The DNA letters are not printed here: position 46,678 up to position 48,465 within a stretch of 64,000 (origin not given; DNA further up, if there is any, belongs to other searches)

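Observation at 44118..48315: Translationally coupled three-gene operon: Cys-rich CXXCH lipoprotein, aromatic-rich 232-aa protein, GMC flavoprotein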

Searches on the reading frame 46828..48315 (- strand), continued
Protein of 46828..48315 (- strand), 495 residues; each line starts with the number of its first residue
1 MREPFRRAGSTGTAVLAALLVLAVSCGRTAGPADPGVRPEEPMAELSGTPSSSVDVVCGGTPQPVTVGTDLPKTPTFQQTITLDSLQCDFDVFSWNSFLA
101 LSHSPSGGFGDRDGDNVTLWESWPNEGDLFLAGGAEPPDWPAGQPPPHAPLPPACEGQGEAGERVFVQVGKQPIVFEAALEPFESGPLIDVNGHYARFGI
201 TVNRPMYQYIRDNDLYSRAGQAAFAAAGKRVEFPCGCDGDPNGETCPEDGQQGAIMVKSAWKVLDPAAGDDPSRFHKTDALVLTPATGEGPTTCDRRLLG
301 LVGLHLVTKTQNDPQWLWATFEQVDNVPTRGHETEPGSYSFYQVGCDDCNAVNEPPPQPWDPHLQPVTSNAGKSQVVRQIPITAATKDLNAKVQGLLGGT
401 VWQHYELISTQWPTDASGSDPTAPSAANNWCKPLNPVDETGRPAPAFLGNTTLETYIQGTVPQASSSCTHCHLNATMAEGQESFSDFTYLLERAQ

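Call 52: get_annotated_region(hit=H1, flank=6000)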
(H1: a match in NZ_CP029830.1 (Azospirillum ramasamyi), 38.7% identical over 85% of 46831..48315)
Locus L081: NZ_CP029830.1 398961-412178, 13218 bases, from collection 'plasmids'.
description: Azospirillum ramasamyi strain M2T2B2 plasmid unnamed1, complete sequence
organism: Azospirillum ramasamyi (NCBI taxid 682998)
taxonomy: Bacteria; Pseudomonadota; Alphaproteobacteria; Rhodospirillales; Azospirillaceae; Azospirillum; Azospirillum ramasamyi
host: -; source: single cell,Cow dung; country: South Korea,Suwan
typing (MOB-suite, as given by PLSDB): non-mobilizable
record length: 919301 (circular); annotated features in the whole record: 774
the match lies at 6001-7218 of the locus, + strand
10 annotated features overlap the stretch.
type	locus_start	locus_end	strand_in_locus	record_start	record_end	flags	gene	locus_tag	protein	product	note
CDS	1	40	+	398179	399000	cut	-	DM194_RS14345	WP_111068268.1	molybdate ABC transporter substrate-binding protein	-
CDS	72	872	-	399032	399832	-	-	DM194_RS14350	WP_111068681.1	ABC transporter ATP-binding protein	-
CDS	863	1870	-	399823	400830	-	-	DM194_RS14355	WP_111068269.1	iron ABC transporter permease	-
CDS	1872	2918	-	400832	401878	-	-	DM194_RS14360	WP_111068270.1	iron ABC transporter substrate-binding protein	-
CDS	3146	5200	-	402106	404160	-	-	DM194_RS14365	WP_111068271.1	AsmA family protein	-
CDS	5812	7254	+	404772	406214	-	-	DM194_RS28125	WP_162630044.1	cytochrome C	-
CDS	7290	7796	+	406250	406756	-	-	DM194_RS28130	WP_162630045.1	sorbitol dehydrogenase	-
CDS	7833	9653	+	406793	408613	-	-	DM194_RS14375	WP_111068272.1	GMC family oxidoreductase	-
CDS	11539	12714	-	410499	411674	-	-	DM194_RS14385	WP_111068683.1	IS110 family transposase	-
CDS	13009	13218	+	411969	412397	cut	-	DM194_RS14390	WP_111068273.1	recombinase family protein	GO:0006310 - DNA recombination [Evidence IEA]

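Call 53: get_annotated_region(hit=H9, flank=6000)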
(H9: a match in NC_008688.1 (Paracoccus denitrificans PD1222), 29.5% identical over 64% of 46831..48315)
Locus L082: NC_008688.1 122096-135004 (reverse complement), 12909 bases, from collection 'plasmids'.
description: Paracoccus denitrificans PD1222 plasmid 1, complete sequence
organism: Paracoccus denitrificans PD1222 (NCBI taxid 318586)
taxonomy: Bacteria; Pseudomonadota; Alphaproteobacteria; Rhodobacterales; Paracoccaceae; Paracoccus; Paracoccus denitrificans; Paracoccus denitrificans PD1222
host: -; source: -; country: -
typing (MOB-suite, as given by PLSDB): non-mobilizable; replicon rep_cluster_560,rep_cluster_969
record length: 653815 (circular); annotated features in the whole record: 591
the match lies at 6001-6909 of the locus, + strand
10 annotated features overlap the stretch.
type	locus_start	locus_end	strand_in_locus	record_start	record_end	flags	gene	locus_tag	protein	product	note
CDS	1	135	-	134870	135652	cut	-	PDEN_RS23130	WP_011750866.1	cyclase family protein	-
CDS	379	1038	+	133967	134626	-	-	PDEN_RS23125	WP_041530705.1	TetR/AcrR family transcriptional regulator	GO:0006355 - regulation of DNA-templated transcription [Evidence IEA]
CDS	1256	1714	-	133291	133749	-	-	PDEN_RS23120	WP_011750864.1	Lrp/AsnC family transcriptional regulator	-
CDS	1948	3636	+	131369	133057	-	-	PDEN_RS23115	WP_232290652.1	tyrosinase family protein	-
CDS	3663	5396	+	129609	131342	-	-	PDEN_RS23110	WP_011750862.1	hypothetical protein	-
CDS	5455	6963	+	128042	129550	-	-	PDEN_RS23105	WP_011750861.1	hypothetical protein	-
CDS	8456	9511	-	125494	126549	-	-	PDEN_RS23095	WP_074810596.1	ornithine cyclodeaminase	-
CDS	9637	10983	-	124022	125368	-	-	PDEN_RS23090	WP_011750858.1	carbohydrate porin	GO:0008643 - carbohydrate transport [Evidence IEA]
CDS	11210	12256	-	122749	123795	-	-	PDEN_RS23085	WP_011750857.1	peptidase M42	-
CDS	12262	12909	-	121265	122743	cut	-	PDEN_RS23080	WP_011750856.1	leucyl aminopeptidase family protein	-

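Call 54: get_annotated_region(hit=H2, flank=6000)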
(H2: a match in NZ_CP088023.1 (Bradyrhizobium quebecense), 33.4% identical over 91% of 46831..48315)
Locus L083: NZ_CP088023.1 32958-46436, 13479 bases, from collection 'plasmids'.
description: Bradyrhizobium quebecense strain 66S1MB plasmid pBq66S1MBa, complete sequence
organism: Bradyrhizobium quebecense (NCBI taxid 2748629)
taxonomy: Bacteria; Pseudomonadota; Alphaproteobacteria; Hyphomicrobiales; Nitrobacteraceae; Bradyrhizobium; Bradyrhizobium quebecense
host: -; source: Glycine max cv. AC Glengarry,Cell culture,Root nodule from soybean plant inoculated with root zone soil from ...; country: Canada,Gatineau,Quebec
typing (MOB-suite, as given by PLSDB): conjugative; relaxase MOBP,MOBQ; mating-pair formation MPF_T
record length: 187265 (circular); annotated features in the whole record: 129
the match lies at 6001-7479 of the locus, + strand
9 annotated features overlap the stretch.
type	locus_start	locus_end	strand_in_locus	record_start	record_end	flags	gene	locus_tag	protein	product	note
CDS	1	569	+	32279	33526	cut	-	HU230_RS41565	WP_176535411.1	phospholipase D-like domain-containing protein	-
CDS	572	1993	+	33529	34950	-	-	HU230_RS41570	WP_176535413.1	hypothetical protein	-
CDS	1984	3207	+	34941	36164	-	-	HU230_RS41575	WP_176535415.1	CHAT domain-containing protein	-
CDS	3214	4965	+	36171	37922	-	-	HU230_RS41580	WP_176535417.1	CHAT domain-containing protein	-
CDS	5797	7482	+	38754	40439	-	-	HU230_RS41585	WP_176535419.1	hypothetical protein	-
CDS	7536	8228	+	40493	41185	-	-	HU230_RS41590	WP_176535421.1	hypothetical protein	-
CDS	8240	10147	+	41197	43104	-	-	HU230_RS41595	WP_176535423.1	GMC family oxidoreductase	-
CDS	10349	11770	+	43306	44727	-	-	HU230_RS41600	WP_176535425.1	phospholipase D-like domain-containing protein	-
CDS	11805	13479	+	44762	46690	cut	-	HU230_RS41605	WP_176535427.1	peptidase M4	-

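Call 59: search_protein_families(library=pfam, proteins=[L082:5455-6963:+, L082:3663-5396:+, L082:1948-3636:+, L016:7705-9963:+, L083:5797-7482:+, L083:7536-8228:+, P0049, P0074, P0098, P0069], max_evalue=1)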
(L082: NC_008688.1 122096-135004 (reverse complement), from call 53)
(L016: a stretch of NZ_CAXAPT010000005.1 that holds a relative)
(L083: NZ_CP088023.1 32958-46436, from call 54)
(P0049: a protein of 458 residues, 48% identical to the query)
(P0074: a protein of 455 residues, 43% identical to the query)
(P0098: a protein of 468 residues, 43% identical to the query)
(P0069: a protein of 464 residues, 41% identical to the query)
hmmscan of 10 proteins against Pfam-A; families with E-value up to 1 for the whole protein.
L082:5455-6963:+ (502 aa): 0 families

L082:3663-5396:+ (577 aa): 0 families

L082:1948-3636:+ (562 aa): 2 families
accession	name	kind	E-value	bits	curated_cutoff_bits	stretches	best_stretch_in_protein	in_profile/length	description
PF00264.25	Tyrosinase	-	1.1e-31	111.4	22.6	1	114-341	2-213/214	Common central domain of tyrosinase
PF25271.1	DUF7868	-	0.34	11.3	25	1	438-512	53-129/158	Domain of unknown function (DUF7868)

L016:7705-9963:+ (752 aa): 16 families
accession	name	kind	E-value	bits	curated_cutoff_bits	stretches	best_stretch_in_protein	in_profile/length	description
PF05199.19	GMC_oxred_C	-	1.6e-20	74.5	24.6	1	482-613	5-138/139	GMC oxidoreductase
PF00732.25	GMC_oxred_N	-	3.7e-12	47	23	1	235-368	98-218/218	GMC oxidoreductase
PF01266.30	DAO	-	3.4e-09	37.1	27.9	1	13-45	1-33/353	FAD dependent oxidoreductase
PF00890.30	FAD_binding_2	-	1.4e-06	28.2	20.4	1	13-45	1-33/414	FAD binding domain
PF13450.12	NAD_binding_8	-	4.5e-06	27.3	21.9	1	16-44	1-29/68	NAD(P)-binding Rossmann-like domain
PF01946.23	Thi4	-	5.1e-05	23.1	26.2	1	8-42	14-49/235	Thi4 family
PF05834.18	Lycopene_cycl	-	7.9e-05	22.3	23.4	1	13-50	1-42/380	Lycopene cyclase protein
PF07992.20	Pyr_redox_2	-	0.00019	21.4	26.1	1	13-48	2-37/291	Pyridine nucleotide-disulphide oxidoreductase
PF12831.13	FAD_oxidored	-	0.0034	17.2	27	1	13-44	1-32/416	FAD dependent oxidoreductase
PF01134.28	GIDA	-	0.0077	15.8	22.1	1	13-40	1-28/391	Glucose inhibited division protein A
PF00070.33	Pyr_redox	-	0.017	16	22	0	14-46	2-34/82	Pyridine nucleotide-disulphide oxidoreductase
PF03486.20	HI0933_like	-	0.03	14.2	50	1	13-45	2-34/244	HI0933-like protein Rossmann domain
PF00899.27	ThiF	-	0.051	13.2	28.1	1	6-39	15-48/238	ThiF family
PF01494.25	FAD_binding_3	-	0.15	11.7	22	1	12-42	2-32/349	FAD binding domain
PF02737.24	3HCDH_N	-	0.19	12.1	22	1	14-56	2-44/180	3-hydroxyacyl-CoA dehydrogenase, NAD binding domain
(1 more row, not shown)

L083:5797-7482:+ (561 aa): 0 families

L083:7536-8228:+ (230 aa): 1 family
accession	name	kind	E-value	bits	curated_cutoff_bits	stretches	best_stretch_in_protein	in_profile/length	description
PF12318.13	FAD-SLDH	-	8.5e-07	29.8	24.2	2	25-75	2-53/163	Membrane bound FAD containing D-sorbitol dehydrogenase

P0049 (458 aa): 0 families

P0074 (455 aa): 2 families
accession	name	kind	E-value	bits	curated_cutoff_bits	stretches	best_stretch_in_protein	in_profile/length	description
PF11873.13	Mltc_N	-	0.027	14.7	22.6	1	162-206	98-141/161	Membrane-bound lytic murein transglycosylase C, N-terminal domain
PF09086.16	DUF1924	-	0.22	12.3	22.5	1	419-441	21-43/96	Domain of unknown function (DUF1924)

P0098 (468 aa): 0 families

P0069 (464 aa): 0 families

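Call 63: get_annotated_region(hit=H4, flank=5000)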
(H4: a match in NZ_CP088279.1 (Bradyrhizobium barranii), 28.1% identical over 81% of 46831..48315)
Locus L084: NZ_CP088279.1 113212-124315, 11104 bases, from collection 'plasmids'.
description: Bradyrhizobium barranii subsp. barranii strain 323S2 plasmid pBb323S2c, complete sequence
organism: Bradyrhizobium barranii (NCBI taxid 2823807)
taxonomy: Bacteria; Pseudomonadota; Alphaproteobacteria; Hyphomicrobiales; Nitrobacteraceae; Bradyrhizobium; Bradyrhizobium barranii
host: -; source: Glycine max cv. AC Glengarry,cell culture; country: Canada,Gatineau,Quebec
typing (MOB-suite, as given by PLSDB): conjugative; replicon rep_cluster_507; relaxase MOBQ; mating-pair formation MPF_T
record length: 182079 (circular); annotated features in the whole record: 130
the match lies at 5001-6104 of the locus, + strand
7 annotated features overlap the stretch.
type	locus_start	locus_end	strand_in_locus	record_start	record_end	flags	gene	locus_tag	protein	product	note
CDS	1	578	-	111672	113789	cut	-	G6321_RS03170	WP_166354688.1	pentapeptide repeat-containing protein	-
CDS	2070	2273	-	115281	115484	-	-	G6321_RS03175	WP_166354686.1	hypothetical protein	-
CDS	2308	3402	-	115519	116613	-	-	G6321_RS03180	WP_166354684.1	metallophosphoesterase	-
CDS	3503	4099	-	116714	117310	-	-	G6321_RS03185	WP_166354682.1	hypothetical protein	-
CDS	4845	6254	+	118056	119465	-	-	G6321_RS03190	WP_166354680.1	hypothetical protein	-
CDS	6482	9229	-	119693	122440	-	-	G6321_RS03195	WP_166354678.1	ferritin-like domain-containing protein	-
CDS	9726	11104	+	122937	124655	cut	-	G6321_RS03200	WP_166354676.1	hypothetical protein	-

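Call 64: get_annotated_region(hit=H6, flank=5000)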
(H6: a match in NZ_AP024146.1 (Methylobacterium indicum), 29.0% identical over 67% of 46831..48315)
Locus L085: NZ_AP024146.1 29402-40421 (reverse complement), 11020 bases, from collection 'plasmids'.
description: Methylobacterium indicum strain VL1 plasmid pVL1_1, complete sequence
organism: Methylobacterium indicum (NCBI taxid 1775910)
taxonomy: Bacteria; Pseudomonadota; Alphaproteobacteria; Hyphomicrobiales; Methylobacteriaceae; Methylobacterium; Methylobacterium indicum
host: -; source: -; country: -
typing (MOB-suite, as given by PLSDB): conjugative; relaxase MOBP; mating-pair formation MPF_I
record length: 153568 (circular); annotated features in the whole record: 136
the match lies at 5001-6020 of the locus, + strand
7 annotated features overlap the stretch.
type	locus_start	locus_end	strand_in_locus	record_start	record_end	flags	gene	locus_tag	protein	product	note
CDS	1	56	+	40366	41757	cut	-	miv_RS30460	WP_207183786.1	hypothetical protein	-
CDS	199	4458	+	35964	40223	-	-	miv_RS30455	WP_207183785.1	molybdopterin cofactor-binding domain-containing protein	-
CDS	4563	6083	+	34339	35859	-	-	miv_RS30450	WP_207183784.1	hypothetical protein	-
CDS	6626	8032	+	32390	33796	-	-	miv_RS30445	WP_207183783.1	metallophosphoesterase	-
CDS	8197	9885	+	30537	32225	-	-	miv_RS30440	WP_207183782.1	phospholipase D-like domain-containing protein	-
CDS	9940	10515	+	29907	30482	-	-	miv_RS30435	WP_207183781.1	phosphoglycerate mutase family protein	-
CDS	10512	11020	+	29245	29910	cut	-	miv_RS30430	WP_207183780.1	DUF2278 family protein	-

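Call 65: get_annotated_region(hit=H3, flank=5000)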
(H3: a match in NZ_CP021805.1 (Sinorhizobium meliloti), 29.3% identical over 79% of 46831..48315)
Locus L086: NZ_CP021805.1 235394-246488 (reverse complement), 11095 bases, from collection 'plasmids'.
description: Sinorhizobium meliloti strain T073 plasmid psymA, complete sequence
organism: Sinorhizobium meliloti (NCBI taxid 382)
taxonomy: Bacteria; Pseudomonadota; Alphaproteobacteria; Hyphomicrobiales; Rhizobiaceae; Sinorhizobium; Sinorhizobium meliloti
host: -; source: Medicago truncatula,Single Cell; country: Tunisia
typing (MOB-suite, as given by PLSDB): conjugative; relaxase MOBQ; mating-pair formation MPF_T
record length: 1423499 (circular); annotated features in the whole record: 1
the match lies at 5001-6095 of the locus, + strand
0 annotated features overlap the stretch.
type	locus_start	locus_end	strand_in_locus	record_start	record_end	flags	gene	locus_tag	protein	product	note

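Call 66: search_protein_families(library=pfam, proteins=[L085:199-4458:+, L085:4563-6083:+, L084:4845-6254:+, L084:6482-9229:-, L084:9726-11102:+], max_evalue=0.01)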
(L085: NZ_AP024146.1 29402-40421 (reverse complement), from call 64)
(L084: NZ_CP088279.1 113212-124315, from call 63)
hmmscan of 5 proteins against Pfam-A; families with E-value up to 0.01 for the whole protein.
L085:199-4458:+ (1419 aa): 7 families
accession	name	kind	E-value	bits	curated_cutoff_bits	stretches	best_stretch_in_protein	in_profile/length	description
PF20256.3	MoCoBD_2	-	5.6e-74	249.6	27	1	1023-1333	4-283/283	Molybdopterin cofactor-binding domain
PF02738.23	MoCoBD_1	-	6.8e-57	192.8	27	1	772-996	26-244/244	Molybdopterin cofactor-binding domain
PF01799.25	Fer2_2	-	1.9e-25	89.2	30.3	1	101-176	1-74/75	[2Fe-2S] binding domain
PF00941.27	FAD_binding_5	-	5.5e-23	82.1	27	1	230-416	4-168/170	FAD binding domain in molybdopterin dehydrogenase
PF03450.22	CO_deh_flav_C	-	1.1e-21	77.3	25.5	1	425-536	1-100/102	CO dehydrogenase flavoprotein C-terminal domain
PF01315.27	Ald_Xan_dh_C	-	1e-07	32.7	31.3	1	649-709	43-102/110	Aldehyde oxidase and xanthine dehydrogenase, a/b hammerhead domain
PF00111.32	Fer2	-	0.00014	22.1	21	1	23-88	3-73/77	2Fe-2S iron-sulfur cluster binding domain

L085:4563-6083:+ (506 aa): 0 families

L084:4845-6254:+ (469 aa): 0 families

L084:6482-9229:- (915 aa): 6 families
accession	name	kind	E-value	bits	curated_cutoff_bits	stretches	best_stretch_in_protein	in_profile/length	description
PF12902.13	Ferritin-like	-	8.2e-48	163.6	22.3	1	605-801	1-221/221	Ferritin-like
PF14870.12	PSII_BNR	-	6.6e-16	58.9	27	2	114-256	3-139/303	Photosynthesis system II assembly factor YCF48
PF02012.26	BNR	-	1.4e-07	30.8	27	0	302-310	3-11/12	BNR/Asp-box repeat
PF13860.13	FlgD_ig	-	1.4e-06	28.6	27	1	473-542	8-76/79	FlgD Ig-like domain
PF13088.12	BNR_2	-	4.6e-05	23.3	31.4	1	177-360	66-225/277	BNR repeat-like domain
PF15902.12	Sortilin-Vps10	-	7.3e-05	22.2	33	0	151-258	2-113/446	Sortilin, neurotensin receptor 3,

L084:9726-11102:+ (459 aa): 1 family
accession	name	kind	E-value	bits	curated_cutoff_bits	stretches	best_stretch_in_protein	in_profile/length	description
PF17990.7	LodA_N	-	3e-07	31.1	26.3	1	13-131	2-82/213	L-Lysine epsilon oxidase N-terminal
